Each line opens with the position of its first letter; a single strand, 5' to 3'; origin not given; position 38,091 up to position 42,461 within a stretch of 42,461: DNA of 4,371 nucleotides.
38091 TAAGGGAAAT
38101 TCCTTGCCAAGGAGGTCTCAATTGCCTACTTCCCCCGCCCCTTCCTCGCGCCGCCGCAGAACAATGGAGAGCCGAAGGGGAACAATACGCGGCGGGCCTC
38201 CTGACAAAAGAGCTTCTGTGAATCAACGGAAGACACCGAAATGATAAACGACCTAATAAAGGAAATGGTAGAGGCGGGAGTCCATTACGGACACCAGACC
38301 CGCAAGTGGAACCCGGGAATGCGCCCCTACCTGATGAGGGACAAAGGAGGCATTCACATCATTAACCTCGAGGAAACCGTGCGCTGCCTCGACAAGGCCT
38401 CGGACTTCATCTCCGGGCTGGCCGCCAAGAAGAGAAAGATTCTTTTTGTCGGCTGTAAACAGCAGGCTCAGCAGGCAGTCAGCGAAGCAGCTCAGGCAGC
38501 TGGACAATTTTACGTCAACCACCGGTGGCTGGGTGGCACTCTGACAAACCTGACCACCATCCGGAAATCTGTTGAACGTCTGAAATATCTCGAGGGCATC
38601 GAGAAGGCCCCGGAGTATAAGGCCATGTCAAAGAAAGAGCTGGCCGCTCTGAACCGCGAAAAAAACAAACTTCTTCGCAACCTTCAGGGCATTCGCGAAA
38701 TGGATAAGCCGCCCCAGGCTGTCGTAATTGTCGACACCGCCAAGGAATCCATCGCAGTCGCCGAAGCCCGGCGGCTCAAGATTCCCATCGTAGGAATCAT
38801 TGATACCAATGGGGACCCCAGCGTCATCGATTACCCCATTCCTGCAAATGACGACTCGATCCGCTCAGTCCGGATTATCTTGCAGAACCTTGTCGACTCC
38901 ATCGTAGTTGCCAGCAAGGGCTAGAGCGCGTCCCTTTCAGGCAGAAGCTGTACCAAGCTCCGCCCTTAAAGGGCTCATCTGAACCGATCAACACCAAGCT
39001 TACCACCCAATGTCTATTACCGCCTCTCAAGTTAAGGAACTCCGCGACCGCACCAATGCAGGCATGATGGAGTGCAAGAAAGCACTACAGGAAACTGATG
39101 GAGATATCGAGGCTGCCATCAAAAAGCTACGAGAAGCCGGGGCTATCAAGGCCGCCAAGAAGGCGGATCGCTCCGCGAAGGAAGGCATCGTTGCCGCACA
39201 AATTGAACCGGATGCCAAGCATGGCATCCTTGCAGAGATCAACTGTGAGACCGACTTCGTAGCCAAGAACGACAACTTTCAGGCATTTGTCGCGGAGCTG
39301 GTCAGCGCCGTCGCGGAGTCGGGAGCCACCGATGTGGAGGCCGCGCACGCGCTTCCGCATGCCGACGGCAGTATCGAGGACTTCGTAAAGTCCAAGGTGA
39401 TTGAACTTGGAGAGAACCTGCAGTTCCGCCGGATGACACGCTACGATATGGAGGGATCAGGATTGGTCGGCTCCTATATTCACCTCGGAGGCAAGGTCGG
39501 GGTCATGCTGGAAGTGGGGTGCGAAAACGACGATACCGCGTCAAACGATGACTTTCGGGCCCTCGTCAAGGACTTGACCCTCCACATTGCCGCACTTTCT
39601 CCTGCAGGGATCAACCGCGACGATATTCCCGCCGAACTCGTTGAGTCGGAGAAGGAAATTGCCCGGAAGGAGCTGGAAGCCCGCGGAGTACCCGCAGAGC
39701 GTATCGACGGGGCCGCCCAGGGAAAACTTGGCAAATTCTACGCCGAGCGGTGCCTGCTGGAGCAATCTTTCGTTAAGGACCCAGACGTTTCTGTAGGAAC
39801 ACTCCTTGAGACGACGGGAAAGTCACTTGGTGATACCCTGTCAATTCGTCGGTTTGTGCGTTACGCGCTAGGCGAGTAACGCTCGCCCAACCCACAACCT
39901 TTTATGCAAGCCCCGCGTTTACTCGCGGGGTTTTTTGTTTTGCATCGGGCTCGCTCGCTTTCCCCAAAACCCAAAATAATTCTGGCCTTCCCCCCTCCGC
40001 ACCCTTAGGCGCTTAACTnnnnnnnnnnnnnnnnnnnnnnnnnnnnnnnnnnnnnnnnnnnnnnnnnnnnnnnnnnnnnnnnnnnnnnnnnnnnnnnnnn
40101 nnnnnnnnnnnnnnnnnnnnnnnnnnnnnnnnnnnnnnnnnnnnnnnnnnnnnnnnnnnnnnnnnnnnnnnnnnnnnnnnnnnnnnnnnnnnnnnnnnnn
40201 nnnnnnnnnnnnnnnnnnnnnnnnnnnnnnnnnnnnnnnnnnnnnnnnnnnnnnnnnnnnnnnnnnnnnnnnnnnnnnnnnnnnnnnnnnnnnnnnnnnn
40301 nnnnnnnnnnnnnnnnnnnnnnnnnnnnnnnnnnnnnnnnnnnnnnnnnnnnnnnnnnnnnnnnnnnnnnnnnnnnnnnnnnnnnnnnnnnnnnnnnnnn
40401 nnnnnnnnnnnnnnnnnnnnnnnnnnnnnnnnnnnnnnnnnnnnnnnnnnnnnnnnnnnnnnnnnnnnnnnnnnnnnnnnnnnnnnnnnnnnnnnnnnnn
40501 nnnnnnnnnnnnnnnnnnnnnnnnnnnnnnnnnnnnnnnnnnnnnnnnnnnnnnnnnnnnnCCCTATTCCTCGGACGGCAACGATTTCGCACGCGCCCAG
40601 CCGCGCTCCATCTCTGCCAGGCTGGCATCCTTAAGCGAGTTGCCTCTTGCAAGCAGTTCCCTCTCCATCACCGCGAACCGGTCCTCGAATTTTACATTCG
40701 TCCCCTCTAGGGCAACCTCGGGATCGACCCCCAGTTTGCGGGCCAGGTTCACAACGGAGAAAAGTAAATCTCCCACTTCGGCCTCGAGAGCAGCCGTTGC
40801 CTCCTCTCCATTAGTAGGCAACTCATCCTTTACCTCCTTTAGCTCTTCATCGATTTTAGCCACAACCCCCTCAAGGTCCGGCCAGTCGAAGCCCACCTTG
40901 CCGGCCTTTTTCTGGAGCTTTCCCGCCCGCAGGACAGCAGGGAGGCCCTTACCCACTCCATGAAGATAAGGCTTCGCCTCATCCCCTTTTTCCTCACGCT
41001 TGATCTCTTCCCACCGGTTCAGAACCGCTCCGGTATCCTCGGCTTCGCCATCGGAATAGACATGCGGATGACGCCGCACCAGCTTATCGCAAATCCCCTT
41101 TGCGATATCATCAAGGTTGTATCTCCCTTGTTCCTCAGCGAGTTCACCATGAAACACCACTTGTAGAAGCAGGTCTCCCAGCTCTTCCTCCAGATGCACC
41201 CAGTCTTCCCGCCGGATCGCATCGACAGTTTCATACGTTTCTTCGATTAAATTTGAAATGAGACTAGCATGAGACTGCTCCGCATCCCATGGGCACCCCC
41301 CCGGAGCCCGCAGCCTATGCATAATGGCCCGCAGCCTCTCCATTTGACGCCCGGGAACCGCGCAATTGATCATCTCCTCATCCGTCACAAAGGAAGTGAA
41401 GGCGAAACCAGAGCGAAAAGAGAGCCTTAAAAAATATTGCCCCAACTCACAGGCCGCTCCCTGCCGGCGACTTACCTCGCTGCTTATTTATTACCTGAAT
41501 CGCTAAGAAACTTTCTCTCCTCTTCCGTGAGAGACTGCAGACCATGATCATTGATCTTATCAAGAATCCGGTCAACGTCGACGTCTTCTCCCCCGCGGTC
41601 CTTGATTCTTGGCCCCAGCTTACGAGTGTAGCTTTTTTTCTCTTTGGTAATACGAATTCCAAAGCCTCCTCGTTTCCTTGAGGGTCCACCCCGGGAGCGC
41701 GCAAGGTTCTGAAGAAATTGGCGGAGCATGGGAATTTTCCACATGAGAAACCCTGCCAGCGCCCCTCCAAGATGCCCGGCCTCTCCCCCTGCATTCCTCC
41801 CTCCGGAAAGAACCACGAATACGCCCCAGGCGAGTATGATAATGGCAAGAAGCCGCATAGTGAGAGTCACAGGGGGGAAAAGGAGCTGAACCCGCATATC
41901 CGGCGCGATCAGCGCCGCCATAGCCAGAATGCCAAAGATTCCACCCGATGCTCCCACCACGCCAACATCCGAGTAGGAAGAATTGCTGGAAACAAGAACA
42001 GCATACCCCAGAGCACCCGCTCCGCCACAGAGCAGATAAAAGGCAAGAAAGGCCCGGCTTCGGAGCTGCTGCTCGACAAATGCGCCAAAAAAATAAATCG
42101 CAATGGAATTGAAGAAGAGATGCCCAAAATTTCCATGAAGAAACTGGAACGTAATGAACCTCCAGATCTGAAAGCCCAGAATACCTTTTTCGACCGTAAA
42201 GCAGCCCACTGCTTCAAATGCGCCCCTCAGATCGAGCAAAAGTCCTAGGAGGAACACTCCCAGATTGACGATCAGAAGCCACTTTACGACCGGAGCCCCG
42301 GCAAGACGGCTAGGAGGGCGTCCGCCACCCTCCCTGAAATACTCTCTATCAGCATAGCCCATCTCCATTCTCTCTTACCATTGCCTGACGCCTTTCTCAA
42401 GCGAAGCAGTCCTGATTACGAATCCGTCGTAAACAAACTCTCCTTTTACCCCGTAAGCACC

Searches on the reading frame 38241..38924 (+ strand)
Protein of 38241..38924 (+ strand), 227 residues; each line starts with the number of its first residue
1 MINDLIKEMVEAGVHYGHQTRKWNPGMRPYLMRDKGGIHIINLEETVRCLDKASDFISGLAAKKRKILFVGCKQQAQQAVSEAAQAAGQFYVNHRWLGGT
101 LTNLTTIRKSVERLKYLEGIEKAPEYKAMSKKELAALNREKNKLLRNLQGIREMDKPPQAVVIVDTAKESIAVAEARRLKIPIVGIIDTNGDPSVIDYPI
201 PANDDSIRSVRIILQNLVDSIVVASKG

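Call 24: search_protein_families(library=pfam, proteins=[window:38241-38924:+])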
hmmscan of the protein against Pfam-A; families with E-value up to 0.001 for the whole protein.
window:38241-38924:+ (227 aa): 1 family
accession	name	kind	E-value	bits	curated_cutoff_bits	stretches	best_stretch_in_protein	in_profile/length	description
PF00318.25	Ribosomal_S2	-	7.1e-87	290.6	26.1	1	9-222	1-214/216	Ribosomal protein S2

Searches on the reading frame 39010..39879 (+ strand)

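Call 24: search_protein_families(library=pfam, proteins=[window:39010-39879:+])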
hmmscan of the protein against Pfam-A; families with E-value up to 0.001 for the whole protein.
window:39010-39879:+ (289 aa): 1 family
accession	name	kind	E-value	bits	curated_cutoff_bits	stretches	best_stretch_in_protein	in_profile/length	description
PF00889.24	EF_TS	-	8.4e-59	199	27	1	72-289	1-204/204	Elongation factor TS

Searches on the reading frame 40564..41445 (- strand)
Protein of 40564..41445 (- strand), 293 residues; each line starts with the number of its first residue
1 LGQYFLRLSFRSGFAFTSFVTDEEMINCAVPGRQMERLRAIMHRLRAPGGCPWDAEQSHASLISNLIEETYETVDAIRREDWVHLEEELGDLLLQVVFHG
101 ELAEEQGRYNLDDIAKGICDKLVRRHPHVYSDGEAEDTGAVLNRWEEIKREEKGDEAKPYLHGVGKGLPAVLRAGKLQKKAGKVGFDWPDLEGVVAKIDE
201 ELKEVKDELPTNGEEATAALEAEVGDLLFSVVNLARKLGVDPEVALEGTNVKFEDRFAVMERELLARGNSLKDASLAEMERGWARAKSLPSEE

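Call 24: search_protein_families(library=pfam, proteins=[window:40564-41445:-])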
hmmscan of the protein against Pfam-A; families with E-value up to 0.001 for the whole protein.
window:40564-41445:- (293 aa): 2 families
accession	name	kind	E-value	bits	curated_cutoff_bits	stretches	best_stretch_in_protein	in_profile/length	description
PF03819.22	MazG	-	1.3e-34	118.7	22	2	57-129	1-73/74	MazG nucleotide pyrophosphohydrolase domain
PF01503.22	PRA-PH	-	1.6e-05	25.6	21.3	0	194-244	30-77/86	Phosphoribosyl-ATP pyrophosphohydrolase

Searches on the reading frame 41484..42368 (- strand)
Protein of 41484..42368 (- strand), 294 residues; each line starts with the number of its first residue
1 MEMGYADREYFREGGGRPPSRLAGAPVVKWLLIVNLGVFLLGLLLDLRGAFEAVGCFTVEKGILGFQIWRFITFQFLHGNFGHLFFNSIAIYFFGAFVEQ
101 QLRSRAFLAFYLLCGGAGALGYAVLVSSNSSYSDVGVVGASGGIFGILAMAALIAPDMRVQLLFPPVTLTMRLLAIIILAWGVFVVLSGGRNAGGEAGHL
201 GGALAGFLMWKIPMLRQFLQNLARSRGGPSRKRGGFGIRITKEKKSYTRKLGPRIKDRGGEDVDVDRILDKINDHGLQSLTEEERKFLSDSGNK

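Call 24: search_protein_families(library=pfam, proteins=[window:41484-42368:-])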
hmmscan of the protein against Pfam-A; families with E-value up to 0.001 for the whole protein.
window:41484-42368:- (294 aa): 2 families
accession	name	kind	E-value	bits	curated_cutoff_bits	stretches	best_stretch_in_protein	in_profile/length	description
PF01694.28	Rhomboid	-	5.6e-25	88.6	22.6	1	67-209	3-136/143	Rhomboid domain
PF20216.3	DUF6576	-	9e-08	32.6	27.3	1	264-289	17-42/47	Family of unknown function (DUF6576)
